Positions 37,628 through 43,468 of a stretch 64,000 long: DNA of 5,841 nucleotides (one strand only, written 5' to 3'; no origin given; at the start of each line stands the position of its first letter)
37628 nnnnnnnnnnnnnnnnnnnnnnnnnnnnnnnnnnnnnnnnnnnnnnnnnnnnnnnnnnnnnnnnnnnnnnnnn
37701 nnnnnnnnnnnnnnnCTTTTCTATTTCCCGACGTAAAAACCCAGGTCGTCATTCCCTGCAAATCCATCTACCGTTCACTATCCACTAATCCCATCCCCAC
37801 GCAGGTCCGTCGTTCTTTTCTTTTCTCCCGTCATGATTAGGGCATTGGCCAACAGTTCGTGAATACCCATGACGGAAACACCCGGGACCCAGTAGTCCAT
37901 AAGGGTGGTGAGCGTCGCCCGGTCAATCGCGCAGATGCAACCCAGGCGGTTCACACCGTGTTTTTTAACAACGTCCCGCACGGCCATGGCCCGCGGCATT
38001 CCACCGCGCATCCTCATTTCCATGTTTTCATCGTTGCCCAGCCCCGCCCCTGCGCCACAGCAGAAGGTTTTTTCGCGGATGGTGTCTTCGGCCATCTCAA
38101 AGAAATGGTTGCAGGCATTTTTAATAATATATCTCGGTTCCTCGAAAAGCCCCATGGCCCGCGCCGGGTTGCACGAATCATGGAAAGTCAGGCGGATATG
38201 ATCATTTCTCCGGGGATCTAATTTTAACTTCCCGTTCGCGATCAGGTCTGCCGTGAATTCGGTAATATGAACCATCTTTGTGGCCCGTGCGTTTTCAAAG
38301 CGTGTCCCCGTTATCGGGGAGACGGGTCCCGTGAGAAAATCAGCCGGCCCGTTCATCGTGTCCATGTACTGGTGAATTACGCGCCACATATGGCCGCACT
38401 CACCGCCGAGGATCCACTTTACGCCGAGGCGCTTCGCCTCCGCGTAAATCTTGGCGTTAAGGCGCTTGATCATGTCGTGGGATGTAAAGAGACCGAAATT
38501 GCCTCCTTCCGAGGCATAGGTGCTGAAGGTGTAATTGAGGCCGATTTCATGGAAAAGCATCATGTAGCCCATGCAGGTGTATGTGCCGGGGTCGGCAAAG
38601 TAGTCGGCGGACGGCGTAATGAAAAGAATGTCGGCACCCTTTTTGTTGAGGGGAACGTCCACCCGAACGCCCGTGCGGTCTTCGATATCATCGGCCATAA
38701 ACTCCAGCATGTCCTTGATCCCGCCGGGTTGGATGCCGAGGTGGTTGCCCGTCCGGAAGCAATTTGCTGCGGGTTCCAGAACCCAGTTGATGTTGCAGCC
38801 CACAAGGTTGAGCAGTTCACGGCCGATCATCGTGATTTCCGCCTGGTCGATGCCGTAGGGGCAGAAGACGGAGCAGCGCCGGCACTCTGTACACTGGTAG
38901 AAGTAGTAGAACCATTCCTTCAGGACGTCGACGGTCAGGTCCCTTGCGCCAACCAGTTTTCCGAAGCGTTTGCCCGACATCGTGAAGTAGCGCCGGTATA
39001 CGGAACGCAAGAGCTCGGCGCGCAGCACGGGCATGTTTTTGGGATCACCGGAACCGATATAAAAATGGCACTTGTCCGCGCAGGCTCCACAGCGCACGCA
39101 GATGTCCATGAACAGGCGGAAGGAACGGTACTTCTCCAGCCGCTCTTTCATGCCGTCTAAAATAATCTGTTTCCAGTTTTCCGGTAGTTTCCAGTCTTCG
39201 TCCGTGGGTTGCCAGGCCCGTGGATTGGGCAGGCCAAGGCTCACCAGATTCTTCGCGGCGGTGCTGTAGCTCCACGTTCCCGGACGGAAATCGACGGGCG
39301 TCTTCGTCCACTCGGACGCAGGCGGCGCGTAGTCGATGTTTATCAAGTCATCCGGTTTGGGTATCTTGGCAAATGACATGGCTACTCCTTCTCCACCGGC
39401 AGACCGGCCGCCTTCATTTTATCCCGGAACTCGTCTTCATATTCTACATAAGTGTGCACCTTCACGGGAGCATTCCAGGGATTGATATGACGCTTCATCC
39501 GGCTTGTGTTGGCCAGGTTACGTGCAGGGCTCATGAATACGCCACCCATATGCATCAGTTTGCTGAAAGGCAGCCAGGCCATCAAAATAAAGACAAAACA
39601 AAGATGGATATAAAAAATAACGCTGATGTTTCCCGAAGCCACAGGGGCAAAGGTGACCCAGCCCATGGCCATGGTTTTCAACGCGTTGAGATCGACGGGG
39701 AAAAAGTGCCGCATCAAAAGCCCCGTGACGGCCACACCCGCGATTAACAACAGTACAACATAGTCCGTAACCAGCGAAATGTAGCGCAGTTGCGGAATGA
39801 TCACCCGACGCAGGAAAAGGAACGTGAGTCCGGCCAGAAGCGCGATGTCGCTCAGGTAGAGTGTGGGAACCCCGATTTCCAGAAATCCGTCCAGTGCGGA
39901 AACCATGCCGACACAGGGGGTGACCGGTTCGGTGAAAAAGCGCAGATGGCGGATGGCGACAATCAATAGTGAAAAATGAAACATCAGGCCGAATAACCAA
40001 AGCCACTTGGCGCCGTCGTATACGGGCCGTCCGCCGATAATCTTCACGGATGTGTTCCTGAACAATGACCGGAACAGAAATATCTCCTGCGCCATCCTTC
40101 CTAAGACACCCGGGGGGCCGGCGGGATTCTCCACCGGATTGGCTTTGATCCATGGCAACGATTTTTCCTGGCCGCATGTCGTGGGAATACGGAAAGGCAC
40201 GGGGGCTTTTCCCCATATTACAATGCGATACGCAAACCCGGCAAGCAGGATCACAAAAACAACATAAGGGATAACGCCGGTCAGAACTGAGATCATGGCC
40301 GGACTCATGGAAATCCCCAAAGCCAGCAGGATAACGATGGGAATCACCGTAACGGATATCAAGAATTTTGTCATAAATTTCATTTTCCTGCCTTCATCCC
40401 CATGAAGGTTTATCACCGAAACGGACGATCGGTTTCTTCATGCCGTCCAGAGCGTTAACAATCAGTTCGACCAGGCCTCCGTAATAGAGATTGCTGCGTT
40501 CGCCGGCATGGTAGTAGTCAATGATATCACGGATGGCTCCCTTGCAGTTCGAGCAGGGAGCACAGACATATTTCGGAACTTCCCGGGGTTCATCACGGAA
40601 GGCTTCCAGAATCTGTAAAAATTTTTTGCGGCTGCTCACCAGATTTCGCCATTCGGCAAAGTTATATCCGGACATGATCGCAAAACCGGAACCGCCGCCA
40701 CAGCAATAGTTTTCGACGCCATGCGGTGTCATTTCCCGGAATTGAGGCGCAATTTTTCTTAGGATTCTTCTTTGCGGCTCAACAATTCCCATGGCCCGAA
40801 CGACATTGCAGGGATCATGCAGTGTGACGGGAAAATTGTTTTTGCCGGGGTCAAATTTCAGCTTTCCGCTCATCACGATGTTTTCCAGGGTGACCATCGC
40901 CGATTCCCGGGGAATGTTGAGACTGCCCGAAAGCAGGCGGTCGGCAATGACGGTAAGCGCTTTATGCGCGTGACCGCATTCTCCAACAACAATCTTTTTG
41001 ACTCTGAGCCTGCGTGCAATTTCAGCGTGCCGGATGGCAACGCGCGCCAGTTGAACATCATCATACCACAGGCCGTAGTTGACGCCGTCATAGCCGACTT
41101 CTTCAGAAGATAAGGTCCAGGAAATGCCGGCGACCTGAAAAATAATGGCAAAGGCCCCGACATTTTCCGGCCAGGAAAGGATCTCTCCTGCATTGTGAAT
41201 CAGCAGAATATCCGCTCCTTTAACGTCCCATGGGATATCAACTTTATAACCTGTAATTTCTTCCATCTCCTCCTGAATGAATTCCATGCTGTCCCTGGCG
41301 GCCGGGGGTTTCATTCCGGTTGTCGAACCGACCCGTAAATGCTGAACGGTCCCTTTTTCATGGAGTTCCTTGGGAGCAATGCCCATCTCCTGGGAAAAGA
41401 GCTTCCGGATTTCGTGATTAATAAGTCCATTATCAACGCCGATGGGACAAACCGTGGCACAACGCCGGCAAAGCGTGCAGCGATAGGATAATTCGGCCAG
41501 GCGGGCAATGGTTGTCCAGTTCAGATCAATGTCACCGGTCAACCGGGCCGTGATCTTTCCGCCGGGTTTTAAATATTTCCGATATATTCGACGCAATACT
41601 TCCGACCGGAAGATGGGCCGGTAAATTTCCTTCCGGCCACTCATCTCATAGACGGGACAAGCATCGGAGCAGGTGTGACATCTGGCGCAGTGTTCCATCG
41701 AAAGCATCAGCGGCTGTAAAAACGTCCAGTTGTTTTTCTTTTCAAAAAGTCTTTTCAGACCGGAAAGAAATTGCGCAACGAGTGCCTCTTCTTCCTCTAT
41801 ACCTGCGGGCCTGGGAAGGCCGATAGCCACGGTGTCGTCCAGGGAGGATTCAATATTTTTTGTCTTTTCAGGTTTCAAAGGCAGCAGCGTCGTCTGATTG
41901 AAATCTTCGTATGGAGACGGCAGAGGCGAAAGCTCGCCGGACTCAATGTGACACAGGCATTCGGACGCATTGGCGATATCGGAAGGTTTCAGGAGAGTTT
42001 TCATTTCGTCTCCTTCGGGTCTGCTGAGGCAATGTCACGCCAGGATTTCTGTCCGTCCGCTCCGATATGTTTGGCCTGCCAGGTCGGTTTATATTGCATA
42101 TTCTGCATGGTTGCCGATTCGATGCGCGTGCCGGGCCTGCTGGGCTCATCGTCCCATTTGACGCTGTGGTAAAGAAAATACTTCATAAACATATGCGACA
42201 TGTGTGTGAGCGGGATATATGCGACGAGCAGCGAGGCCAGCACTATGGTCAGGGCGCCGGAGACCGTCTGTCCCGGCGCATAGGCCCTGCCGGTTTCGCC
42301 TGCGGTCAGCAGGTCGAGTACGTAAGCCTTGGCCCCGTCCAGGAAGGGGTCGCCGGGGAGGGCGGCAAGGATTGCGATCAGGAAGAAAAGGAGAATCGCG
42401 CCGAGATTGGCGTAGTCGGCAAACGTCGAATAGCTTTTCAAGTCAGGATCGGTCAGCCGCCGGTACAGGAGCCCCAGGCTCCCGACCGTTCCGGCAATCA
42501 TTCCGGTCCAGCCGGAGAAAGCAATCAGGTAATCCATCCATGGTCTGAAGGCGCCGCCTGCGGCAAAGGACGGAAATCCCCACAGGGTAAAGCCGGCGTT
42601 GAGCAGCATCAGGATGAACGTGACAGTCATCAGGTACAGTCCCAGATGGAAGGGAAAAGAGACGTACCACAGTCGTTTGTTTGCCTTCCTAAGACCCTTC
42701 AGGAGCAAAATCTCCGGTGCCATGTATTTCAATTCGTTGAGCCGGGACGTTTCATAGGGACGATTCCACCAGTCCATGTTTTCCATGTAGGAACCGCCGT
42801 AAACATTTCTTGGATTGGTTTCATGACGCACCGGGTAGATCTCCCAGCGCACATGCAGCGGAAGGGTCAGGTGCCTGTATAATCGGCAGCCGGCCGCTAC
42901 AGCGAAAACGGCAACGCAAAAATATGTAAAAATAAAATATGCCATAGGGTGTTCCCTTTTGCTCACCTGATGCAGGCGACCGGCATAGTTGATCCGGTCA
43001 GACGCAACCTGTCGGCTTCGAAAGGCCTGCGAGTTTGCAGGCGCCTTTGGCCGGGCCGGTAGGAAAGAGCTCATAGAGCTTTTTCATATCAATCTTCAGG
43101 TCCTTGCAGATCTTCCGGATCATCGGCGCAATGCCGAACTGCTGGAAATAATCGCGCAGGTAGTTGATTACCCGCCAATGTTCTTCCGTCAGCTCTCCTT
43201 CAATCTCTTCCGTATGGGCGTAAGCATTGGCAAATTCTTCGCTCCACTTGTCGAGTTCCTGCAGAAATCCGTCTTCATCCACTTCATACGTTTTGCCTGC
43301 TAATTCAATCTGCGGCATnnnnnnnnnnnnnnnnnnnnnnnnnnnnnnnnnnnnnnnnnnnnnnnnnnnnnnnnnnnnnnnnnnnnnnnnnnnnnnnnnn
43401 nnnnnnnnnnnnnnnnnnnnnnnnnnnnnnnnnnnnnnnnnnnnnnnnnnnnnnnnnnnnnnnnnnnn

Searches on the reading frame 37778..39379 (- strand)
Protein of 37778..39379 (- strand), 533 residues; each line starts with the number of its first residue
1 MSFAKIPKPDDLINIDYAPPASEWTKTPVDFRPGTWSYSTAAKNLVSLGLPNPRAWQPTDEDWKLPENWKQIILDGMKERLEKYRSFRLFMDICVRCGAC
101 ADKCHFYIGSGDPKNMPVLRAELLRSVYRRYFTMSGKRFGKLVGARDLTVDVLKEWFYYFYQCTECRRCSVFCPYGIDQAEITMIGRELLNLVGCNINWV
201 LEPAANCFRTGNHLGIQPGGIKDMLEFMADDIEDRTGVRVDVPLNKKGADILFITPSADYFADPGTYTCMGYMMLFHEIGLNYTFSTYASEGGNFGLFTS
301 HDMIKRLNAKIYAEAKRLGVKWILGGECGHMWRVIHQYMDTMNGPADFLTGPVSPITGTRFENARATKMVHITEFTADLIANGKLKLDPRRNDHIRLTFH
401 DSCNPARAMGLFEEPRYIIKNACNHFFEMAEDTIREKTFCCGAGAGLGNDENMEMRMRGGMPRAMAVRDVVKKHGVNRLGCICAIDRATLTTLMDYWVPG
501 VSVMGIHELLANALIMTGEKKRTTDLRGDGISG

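Call 5: search_protein_families(library=ncbifam, max_evalue=1e-10, proteins=[window:37778-39379:-])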
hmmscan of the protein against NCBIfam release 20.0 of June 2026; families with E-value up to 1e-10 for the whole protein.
window:37778-39379:- (533 aa): 5 families
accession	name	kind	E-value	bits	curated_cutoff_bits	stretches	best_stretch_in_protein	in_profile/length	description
NF045796.1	DsrK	equivalog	1.8e-224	745.5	400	1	57-521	15-442/453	sulfate reduction electron transfer complex DsrMKJOP subunit DsrK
NF045724.1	ferredox_TmcB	equivalog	1.9e-46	158.5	735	1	85-495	34-409/430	electron transfer complex ferredoxin TmcB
NF045711.1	sulf_resp_HmcF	equivalog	7.4e-42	143.7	750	1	86-448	54-386/457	sulfate respiration complex iron-sulfur protein HmcF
NF045670.1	quin_L_LdhH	equivalog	5e-13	48.2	800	0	366-444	573-644/706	L-lactate dehydrogenase (quinone) large subunit LdhH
NF004898.0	PRK06259.1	equivalog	6.4e-12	44.9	385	0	366-512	354-486/488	fumarate reductase (CoM/CoB) subunit TfrB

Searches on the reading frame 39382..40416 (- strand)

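Call 5: search_protein_families(library=ncbifam, max_evalue=1e-10, proteins=[window:39382-40416:-])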
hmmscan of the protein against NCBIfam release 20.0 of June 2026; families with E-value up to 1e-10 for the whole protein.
window:39382-40416:- (344 aa): 1 family
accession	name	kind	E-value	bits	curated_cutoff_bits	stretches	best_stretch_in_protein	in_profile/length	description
NF038037.1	cytob_DsrM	equivalog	3.6e-134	446.9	300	1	28-343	5-320/320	sulfate reduction electron transfer complex DsrMKJOP subunit DsrM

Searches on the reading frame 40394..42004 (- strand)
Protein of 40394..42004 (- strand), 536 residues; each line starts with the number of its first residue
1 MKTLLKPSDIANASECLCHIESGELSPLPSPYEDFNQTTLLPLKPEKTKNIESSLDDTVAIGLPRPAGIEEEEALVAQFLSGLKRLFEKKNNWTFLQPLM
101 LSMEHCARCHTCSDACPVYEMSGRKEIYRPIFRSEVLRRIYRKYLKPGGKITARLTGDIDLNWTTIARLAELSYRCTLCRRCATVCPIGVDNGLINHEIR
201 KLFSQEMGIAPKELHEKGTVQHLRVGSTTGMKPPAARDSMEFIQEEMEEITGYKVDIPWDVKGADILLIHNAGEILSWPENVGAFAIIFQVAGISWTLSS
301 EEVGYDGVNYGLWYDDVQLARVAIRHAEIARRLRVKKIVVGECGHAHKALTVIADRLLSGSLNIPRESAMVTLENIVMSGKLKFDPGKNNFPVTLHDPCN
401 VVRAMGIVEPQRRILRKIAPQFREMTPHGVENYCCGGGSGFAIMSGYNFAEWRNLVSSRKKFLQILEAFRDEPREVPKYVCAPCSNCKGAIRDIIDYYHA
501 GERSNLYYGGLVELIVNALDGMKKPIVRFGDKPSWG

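Call 5: search_protein_families(library=ncbifam, max_evalue=1e-10, proteins=[window:40394-42004:-])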
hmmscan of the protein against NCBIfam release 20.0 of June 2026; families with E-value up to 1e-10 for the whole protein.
window:40394-42004:- (536 aa): 4 families
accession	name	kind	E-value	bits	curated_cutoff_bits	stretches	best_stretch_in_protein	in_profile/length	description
NF045796.1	DsrK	equivalog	1e-102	344.1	400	1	74-519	18-435/453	sulfate reduction electron transfer complex DsrMKJOP subunit DsrK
NF045711.1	sulf_resp_HmcF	equivalog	2.7e-61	207.8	750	1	102-513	58-447/457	sulfate respiration complex iron-sulfur protein HmcF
NF045724.1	ferredox_TmcB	equivalog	2.6e-59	200.9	735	1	102-501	39-414/430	electron transfer complex ferredoxin TmcB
NF045670.1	quin_L_LdhH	equivalog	7e-13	47.7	800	0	382-443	591-649/706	L-lactate dehydrogenase (quinone) large subunit LdhH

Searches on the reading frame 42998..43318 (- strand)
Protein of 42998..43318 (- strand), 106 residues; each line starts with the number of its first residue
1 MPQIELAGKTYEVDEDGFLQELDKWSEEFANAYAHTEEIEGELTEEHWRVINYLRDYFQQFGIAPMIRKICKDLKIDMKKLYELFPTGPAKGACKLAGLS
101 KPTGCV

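Call 32: search_protein_families(library=ncbifam, max_evalue=1e-20, proteins=[window:42998-43318:-])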
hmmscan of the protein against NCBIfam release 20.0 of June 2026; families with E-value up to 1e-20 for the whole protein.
window:42998-43318:- (106 aa): 2 families
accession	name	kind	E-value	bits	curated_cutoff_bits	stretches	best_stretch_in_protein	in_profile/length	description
TIGR03342.1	dsrC_tusE_dsvC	subfamily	1.5e-34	118.6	53.5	1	5-106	2-108/108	TusE/DsrC/DsvC family sulfur relay protein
NF008562.0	PRK11508.1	equivalog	1e-22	80.3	191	1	6-106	4-109/109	sulfurtransferase TusE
